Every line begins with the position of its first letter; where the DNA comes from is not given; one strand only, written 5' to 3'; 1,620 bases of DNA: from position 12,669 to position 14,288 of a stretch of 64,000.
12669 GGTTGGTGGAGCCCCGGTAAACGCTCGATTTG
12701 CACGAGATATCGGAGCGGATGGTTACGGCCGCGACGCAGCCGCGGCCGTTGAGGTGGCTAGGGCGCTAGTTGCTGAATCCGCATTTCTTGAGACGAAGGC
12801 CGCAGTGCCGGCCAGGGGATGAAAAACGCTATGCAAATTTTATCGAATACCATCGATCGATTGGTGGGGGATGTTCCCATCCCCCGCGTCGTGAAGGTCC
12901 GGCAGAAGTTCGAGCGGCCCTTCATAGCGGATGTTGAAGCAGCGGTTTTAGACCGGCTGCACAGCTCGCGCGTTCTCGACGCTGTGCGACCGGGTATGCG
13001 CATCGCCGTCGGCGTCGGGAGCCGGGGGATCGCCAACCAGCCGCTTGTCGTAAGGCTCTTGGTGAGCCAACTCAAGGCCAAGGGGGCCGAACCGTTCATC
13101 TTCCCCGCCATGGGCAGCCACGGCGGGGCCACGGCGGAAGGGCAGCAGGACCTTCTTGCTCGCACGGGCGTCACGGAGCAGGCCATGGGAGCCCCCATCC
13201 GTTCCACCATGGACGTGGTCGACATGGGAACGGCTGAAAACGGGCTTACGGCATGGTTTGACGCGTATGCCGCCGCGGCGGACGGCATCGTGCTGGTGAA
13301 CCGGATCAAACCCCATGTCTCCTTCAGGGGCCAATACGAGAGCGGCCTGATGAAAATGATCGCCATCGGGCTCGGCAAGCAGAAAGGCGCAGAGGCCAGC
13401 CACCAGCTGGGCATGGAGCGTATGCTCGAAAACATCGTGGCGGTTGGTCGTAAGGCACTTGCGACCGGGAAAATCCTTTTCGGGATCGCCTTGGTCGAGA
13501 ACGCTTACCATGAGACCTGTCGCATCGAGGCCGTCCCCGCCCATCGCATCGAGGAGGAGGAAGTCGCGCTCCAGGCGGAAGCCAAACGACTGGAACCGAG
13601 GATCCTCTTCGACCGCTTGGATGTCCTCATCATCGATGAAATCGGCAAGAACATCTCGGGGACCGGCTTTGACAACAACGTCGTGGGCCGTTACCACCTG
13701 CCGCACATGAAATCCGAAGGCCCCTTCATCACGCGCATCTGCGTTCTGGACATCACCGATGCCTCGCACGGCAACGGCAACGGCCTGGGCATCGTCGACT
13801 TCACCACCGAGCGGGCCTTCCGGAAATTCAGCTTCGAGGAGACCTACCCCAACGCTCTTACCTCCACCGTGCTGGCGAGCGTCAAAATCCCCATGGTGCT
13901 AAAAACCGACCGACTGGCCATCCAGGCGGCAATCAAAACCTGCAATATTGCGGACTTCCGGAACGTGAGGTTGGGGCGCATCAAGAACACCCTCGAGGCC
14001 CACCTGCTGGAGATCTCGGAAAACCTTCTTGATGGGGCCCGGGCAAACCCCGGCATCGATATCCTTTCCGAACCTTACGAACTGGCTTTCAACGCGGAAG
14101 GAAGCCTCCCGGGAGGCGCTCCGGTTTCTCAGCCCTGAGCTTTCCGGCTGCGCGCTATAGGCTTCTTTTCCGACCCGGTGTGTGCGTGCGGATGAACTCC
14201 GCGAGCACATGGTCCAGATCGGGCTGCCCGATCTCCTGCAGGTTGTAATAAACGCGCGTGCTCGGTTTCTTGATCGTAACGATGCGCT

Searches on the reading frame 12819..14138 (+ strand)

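Call 74: search_protein_families(library=ncbifam, max_evalue=0.000001, proteins=[window:12819-14138:+])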
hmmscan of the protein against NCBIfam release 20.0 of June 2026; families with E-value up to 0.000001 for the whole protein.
window:12819-14138:+ (439 aa): 2 families
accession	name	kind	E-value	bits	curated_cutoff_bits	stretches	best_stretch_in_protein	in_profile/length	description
NF052515.1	NPN_iso_grp_22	equivalog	3.8e-158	526.5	400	1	21-408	1-390/392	nickel pincer cofactor-dependent isomerase, group 22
NF052593.1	NPN_racem_MAR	equivalog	1.9e-08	33.3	500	1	36-200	35-200/415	nickel-dependent malate racemase, LarAH6 family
